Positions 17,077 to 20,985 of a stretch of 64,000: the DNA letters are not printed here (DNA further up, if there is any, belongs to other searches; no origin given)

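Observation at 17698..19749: Three copies of a ~72-aa module inserted at separate points of the FdnG-like catalytic subunit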

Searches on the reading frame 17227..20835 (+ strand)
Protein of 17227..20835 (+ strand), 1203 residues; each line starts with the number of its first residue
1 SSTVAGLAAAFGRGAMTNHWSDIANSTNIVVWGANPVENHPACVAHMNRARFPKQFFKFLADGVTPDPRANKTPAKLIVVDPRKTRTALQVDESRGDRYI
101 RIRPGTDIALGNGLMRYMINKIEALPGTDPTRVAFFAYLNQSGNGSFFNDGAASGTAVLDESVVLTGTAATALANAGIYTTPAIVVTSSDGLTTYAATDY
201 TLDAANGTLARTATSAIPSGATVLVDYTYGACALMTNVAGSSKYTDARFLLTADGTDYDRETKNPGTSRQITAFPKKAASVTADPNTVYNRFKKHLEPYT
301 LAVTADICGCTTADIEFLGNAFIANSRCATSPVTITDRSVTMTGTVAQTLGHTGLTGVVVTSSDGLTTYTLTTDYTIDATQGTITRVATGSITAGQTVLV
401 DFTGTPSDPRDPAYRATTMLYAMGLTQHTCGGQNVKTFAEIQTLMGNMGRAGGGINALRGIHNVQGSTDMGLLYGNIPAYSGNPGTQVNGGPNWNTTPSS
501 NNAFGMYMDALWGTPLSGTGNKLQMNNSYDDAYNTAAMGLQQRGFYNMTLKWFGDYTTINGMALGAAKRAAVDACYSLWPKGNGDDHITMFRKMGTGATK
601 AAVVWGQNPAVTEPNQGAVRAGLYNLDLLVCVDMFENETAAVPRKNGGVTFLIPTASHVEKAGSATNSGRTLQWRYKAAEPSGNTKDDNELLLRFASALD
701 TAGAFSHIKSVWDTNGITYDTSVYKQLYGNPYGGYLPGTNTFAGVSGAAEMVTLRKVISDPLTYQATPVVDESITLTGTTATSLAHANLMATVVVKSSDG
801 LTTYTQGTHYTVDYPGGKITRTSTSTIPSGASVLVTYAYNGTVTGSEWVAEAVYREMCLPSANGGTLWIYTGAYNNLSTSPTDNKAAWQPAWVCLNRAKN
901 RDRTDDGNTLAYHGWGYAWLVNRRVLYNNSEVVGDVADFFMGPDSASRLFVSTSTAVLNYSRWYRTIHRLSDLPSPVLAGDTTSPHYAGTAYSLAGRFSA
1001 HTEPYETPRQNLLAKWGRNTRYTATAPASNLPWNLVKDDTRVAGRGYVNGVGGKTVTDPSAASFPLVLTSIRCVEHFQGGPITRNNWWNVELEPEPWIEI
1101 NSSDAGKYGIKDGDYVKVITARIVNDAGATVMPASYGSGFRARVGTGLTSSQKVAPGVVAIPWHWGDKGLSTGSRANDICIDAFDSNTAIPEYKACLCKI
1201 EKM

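Call 6: search_protein_families(library=pfam, proteins=[window:17227-20835:+], max_evalue=1)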
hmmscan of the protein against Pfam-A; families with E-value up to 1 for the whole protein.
window:17227-20835:+ (1203 aa): 2 families
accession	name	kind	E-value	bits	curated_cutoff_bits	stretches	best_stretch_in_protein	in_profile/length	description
PF00384.28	Molybdopterin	-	1.1e-21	77.8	24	1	15-694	97-349/353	Molybdopterin oxidoreductase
PF01568.27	Molydop_binding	-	3.2e-16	59.7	26.8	1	1066-1196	1-109/110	Molydopterin dinucleotide binding domain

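Call 10: search_protein_families(library=ncbifam, proteins=[window:17227-20835:+], max_evalue=0.1)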
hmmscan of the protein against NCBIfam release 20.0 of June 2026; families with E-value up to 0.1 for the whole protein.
window:17227-20835:+ (1203 aa): 22 families
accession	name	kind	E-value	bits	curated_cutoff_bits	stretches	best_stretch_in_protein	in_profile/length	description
TIGR01553.1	formate-DH-alph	equivalog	2.3e-93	313.6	814.2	5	415-486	400-471/1009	formate dehydrogenase-N subunit alpha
NF041513.1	formate_DH_Act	exception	3e-74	250.5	1400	6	415-486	429-500/1067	formate dehydrogenase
TIGR01591.1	Fdh-alpha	equivalog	5.6e-70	236.2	666.25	4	589-714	374-493/672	formate dehydrogenase subunit alpha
NF047855.1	AssmNtatRedNasC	equivalog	3.3e-39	134.7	1100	4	588-708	399-513/708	assimilatory nitrate reductase catalytic subunit NasC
NF052337.1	tail_tube_6XGR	equivalog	2.7e-28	99.1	60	3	310-403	69-167/245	phage tail tube protein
TIGR01701.1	Fdhalpha-like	subfamily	1.2e-26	93.1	582.15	3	415-472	346-403/744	FdhF/YdeP family oxidoreductase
NF041323.1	Nitr_red_NasA_Halo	equivalog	9.6e-16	57.4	1000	2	2-120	129-223/673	assimilatory nitrate reductase NasA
NF007406.0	PRK09939.1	equivalog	1e-15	57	1473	2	415-472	359-416/759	acid resistance putative oxidoreductase YdeP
NF010055.0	PRK13532.1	equivalog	3.9e-15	55.2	904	3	583-730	459-600/830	nitrate reductase catalytic subunit NapA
TIGR02693.1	arsenite_ox_L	equivalog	9.1e-13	47.1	359.05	2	14-176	209-360/806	arsenate reductase (azurin) large subunit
TIGR02166.1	dmsA_ynfE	subfamily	3.6e-12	45.2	777.7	2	9-121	195-287/794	DMSO/selenate family reductase complex A subunit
TIGR01706.1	NAPA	equivalog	4.6e-12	45.1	930.55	1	581-728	457-598/830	periplasmic nitrate reductase subunit alpha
NF041885.1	selenate_YnfE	exception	8.4e-11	40.4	1675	1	17-121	210-294/805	selenate/tellurate reductase subunit YnfE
NF011566.1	PRK14990.1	exception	4.9e-10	38.1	1600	1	4-120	210-306/814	dimethylsulfoxide reductase subunit A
TIGR00509.1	bisC_fam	subfamily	6.6e-09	34.5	1017.55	1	17-120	158-246/772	molybdopterin guanine dinucleotide-containing S/N-oxide reductase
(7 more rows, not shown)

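Call 13: find_homologous_proteins(query=window:17227-20835:+, max_evalue=1e-10)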
Query window:17227-20835:+ (1203 aa): 2076 proteins with E <= 1e-10 among 8000 candidates; the best 120 are listed.
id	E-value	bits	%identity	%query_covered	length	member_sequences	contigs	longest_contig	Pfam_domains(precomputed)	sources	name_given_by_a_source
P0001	0.0e+0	2726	100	99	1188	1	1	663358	PF00384.28,PF01568.28,PF27730.1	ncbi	-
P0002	0.0e+0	1691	68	67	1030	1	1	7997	PF00384.28,PF01568.28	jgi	jgi:formate dehydrogenase major subunit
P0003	0.0e+0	1666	83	31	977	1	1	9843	PF00384.28,PF01568.28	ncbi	-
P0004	0.0e+0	1642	68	32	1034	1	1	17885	PF00384.28,PF01568.28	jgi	jgi:formate dehydrogenase major subunit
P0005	0.0e+0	1517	73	30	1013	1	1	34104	PF00384.28,PF01568.28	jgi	-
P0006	0.0e+0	1502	74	30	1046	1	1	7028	PF00384.28,PF01568.28,PF27730.1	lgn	-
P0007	0.0e+0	1491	75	31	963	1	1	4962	PF00384.28,PF01568.28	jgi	jgi:formate dehydrogenase major subunit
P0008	0.0e+0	1488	71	32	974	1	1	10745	PF00384.28,PF01568.28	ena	-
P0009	0.0e+0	1404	63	67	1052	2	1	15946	PF00384.28,PF01568.28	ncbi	-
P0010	0.0e+0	1393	69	31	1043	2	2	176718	PF00384.28,PF01568.28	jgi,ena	-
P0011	0.0e+0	1381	52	99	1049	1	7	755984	PF00384.28,PF01568.28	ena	-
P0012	0.0e+0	1375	52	63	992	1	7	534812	PF00384.28,PF01568.28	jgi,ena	-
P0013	0.0e+0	1358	52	100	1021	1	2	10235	PF00384.28,PF01568.28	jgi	jgi:formate dehydrogenase major subunit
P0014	0.0e+0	1357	64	67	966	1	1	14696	PF00384.28,PF01568.28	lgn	-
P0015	0.0e+0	1350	56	62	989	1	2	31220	PF00384.28,PF01568.28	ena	-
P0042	0.0e+0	1087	49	99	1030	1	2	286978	PF00384.28,PF01568.28,PF27730.1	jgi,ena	-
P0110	1.1e-255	870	57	28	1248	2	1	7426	PF00384.28,PF01568.28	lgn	-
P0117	3.2e-251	855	53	30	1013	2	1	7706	PF00384.28,PF01568.28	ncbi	-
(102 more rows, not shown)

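Call 16: find_encoding_contigs(protein=P0001, flank=10000, max_places=3)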
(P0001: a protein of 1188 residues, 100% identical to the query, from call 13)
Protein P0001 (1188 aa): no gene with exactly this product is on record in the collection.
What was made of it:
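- Tried and rejected: find_encoding_contigs for P0001 found nothing on record (call 16).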

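Call 29: predict_structure(alignment_id=A3)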
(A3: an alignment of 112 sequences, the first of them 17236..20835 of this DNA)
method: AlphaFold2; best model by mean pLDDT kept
length: 1200 residues; sequences in the alignment: 112
mean_pLDDT: 80.1   pTM: 0.83
mean pLDDT of the five models: 80.1, 80.0, 76.4, 76.4, 74.9
residues with pLDDT >= 90: 439; 70-90: 473; 50-70: 235; < 50: 53
segments of 3 or more residues with pLDDT < 50: 11-14, 457-469, 659-665, 784-787, 1073-1080, 1164-1168
pLDDT, mean of each block of 10 residues (from residue 1): 61 64 92 79 92 72 83 93 90 94 94 98 93 92 80 75 85 74 91 93 86 92 82 84 95 86 61 94 98 98 97 98 82 58 57 62 67 59 65 60 76 84 63 90 86 62 43 56 84 90 90 89 92 91 93 94 94 86 84 92 74 81 90 77 90 55 52 74 83 94 94 92 92 91 86 74 59 63 53 71 76 68 66 64 89 89 82 76 77 81 77 59 65 76 91 83 84 93 94 93 93 88 72 89 91 92 81 46 53 84 94 89 73 75 76 87 52 76 72 89
secondary structure, 60 per line:
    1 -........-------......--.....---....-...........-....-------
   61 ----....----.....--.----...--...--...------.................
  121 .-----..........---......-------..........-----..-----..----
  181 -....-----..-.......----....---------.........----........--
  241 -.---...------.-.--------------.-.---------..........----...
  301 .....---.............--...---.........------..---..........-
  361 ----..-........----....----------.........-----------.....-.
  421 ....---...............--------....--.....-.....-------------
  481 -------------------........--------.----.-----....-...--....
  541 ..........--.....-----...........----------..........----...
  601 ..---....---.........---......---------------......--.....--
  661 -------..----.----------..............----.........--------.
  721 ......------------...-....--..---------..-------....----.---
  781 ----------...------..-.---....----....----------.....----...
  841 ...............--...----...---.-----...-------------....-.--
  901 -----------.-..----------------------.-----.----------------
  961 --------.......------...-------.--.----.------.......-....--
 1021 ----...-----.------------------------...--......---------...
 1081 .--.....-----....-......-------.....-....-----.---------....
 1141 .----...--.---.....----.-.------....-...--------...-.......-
elements in order (helices of 4 or more, strands of 3 or more residues): H2-8 H17-22 E25-29 H33-36 H38-48 H50-53 H65-68 E73-77 E95-97 H104-121 H127-136 E140-145 E153-162 E182-185 E197-200 E205-208 E218-226 E231-238 E246-248 H285-293 H298-305 H309-321 E330-338 E350-359 H368-371 E372-375 E380-383 E394-402 E414-418 H420-424 H428-442 E451-454 H457-461 H463-467 H500-507 H527-530 H537-550 H553-557 H563-573 H584-593 E598-602 H606-609 H613-621 E625-630 E646-651 H654-657 H685-698 H703-711 H720-726 E743-746 E769-772 E791-793 E807-810 E815-818 E829-833 E838-841 H842-855 E969-971 H972-975 H1007-1013 E1015-1018 E1063-1068 H1078-1081 H1084-1088 E1094-1097 H1099-1104 E1112-1116 E1137-1141 E1155-1159 H1173-1176 E1178-1180 E1189-1191 E1193-1199
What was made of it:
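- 17698..17916 (+): Module 1 (aa 377-449, site A): phage-type decoration beta-sandwich. In the full model this module scores 74-93 (call 29).
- Modules 2 and 3 have only moderate confidence in the full model (pLDDT ~55-70, call 29).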

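Call 30: find_encoding_contigs(protein=P0042, flank=8000, max_places=2)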
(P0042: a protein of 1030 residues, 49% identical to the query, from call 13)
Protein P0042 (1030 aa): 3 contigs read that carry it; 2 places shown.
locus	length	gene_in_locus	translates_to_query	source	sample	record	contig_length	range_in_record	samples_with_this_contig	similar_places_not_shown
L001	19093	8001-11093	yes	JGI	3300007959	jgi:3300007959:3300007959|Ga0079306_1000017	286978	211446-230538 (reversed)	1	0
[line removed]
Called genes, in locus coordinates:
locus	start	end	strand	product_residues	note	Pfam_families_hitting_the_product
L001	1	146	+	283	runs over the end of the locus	PF01292:Ni_hydr_CYTB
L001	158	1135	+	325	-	PF14522:Cytochrome_C7 (faint), PF14537:Cytochrom_c3_2 (faint)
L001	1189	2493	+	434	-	PF02085:Cytochrom_CIII (faint), PF14522:Cytochrome_C7 (faint), PF14537:Cytochrom_c3_2 (faint)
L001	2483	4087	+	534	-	PF22113:Mtrc-MtrF_II-IV_dom (faint), PF02085:Cytochrom_CIII (faint), PF14537:Cytochrom_c3_2 (faint), PF14522:Cytochrome_C7 (weak)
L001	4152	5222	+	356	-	PF07719:TPR_2 (faint), PF13431:TPR_17 (faint), PF21033:RMD1-3 (faint), PF00515:TPR_1 (faint), PF12895:ANAPC3 (faint), PF23914:TPR_CcmH_CycH (weak), PF14559:TPR_19, PF13424:TPR_12 (weak), +8 more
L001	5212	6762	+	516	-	PF01436:NHL (faint), PF08450:SGL, PF25021:TEN_NHL (faint), PF17170:DUF5128 (faint), PF24684:Vgb_lyase (faint)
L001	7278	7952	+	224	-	PF10518:TAT_signal (weak), PF04879:Molybdop_Fe4S4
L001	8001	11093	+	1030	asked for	PF00384:Molybdopterin, PF27730:UCP028589 (weak), PF01568:Molydop_binding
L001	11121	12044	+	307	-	PF12838:Fer4_7 (weak), PF13247:Fer4_11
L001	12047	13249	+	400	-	PF22113:Mtrc-MtrF_II-IV_dom (faint), PF14522:Cytochrome_C7 (faint), PF09699:Paired_CXXCH_1 (weak)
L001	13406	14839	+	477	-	-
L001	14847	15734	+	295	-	-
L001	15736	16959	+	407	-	PF01436:NHL (faint), PF22807:TrAA12 (faint)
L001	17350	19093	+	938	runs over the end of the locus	PF09699:Paired_CXXCH_1 (faint), PF14522:Cytochrome_C7 (faint), PF14537:Cytochrom_c3_2 (faint), PF22113:Mtrc-MtrF_II-IV_dom (weak), PF13517:FG-GAP_3 (faint), PF01839:FG-GAP (faint)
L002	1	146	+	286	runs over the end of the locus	PF01292:Ni_hydr_CYTB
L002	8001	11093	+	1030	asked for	PF00384:Molybdopterin, PF27730:UCP028589 (weak), PF01568:Molydop_binding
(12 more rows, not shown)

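Call 43: find_related_loci(query=A3, collection=genome_contigs, flank=6000)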
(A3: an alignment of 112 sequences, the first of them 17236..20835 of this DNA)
Query A3 (1200 aa) in genome_contigs; peptide patterns used: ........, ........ (x = any residue, [..] = any of these).
135 stretches matched a pattern; 89 encode a relative of the query (tblastn E <= 1e-3); the best 80 are kept; 72 distinct loci.
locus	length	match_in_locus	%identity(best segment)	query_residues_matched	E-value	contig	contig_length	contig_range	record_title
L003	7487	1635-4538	62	1-1200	0e+0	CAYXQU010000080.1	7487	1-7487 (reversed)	MAG TPA_asm: uncultured Eubacteriales bacterium isolate binchicken_co269_29 genome assembly, contig: NODE_10239_length_7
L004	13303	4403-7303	57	1-1200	0e+0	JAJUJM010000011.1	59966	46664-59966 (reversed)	MAG: Actinomycetota bacterium isolate bin117 k141_773025_length_59966_cov_15.4175, whole genome shotgun sequence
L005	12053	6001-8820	57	1-1200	0e+0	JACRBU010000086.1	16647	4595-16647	MAG: Coriobacteriales bacterium isolate NC_groundwater_1628_Pr3_B-0.1um_67_11 SR-2_scaffold_141_1671793, whole genome sh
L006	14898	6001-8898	53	1-1200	0e+0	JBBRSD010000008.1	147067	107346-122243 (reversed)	MAG: Coriobacteriia bacterium isolate La2_metabat2.009 La2_metabat2.009_K_1998478L147067_cov_24.0001, whole genome shotg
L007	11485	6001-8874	45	1-1198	0e+0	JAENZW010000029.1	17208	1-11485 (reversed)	MAG: Actinomycetota bacterium isolate BM5_bin.17 BM5_bin17_NODE_690_length_17208_cov_18.709905, whole genome shotgun seq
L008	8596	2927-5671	53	1-1199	0e+0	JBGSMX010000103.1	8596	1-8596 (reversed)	MAG: Coriobacteriia bacterium isolate JTS-AC241 k141_547869, whole genome shotgun sequence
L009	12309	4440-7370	46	1-1200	0e+0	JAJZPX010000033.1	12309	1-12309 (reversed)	MAG: Actinomycetes bacterium isolate SKS1.bin23 NODE_9170_length_12309_cov_1.511164, whole genome shotgun sequence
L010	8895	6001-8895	47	1-1194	0e+0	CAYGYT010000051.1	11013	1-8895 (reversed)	MAG TPA_asm: uncultured Eubacteriales bacterium isolate ERP119294_co1_304 genome assembly, contig: NODE_8132_length_1101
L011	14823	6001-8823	49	1-1200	0e+0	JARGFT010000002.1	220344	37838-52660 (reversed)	MAG: Anaerosomatales bacterium isolate C14-13 NODE_2_length_220344_cov_6.848933, whole genome shotgun sequence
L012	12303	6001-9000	38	1-1200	0e+0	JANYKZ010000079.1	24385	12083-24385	MAG: Coriobacteriia bacterium isolate GL140_5_metabinner_73_sub GL140_5_k141_2890571, whole genome shotgun sequence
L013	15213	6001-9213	52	1-1200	0e+0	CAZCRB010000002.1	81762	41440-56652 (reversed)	MAG TPA_asm: uncultured Eubacteriales bacterium isolate binchicken_co104_79 genome assembly, contig: NODE_250_length_817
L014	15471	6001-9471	49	1-1200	0e+0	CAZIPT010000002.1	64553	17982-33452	MAG TPA_asm: uncultured Eubacteriales bacterium isolate SRP302447_co1_108 genome assembly, contig: NODE_1400_length_6455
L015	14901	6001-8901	46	1-1200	0e+0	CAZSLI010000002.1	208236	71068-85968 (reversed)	MAG TPA_asm: uncultured Eubacteriales bacterium isolate binchicken_co152_201 genome assembly, contig: NODE_53_length_208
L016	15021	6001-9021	45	1-1200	0e+0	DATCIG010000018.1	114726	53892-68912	MAG TPA_asm: Coriobacteriia bacterium isolate SMAG_U7853 k141_45612, whole genome shotgun sequence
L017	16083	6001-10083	43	1-1197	0e+0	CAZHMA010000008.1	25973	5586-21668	MAG TPA_asm: uncultured Eubacteriales bacterium isolate SRP302447_co3_20 genome assembly, contig: NODE_5113_length_25973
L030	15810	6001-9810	61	1-1200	5e-132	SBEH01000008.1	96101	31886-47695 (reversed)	MAG: Actinomycetota bacterium isolate 311FN.002 NODE_23_length_96101_cov_25.642_ID_2925203, whole genome shotgun sequenc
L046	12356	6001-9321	50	1-1200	1e-102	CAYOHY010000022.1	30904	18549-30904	MAG TPA_asm: uncultured Eubacteriales bacterium isolate binchicken_co152_248 genome assembly, contig: NODE_1703_length_3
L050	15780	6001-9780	57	1-1200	2e-114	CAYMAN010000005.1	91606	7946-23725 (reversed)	MAG TPA_asm: uncultured Eubacteriales bacterium isolate SRP302447_co4_271 genome assembly, contig: NODE_807_length_91606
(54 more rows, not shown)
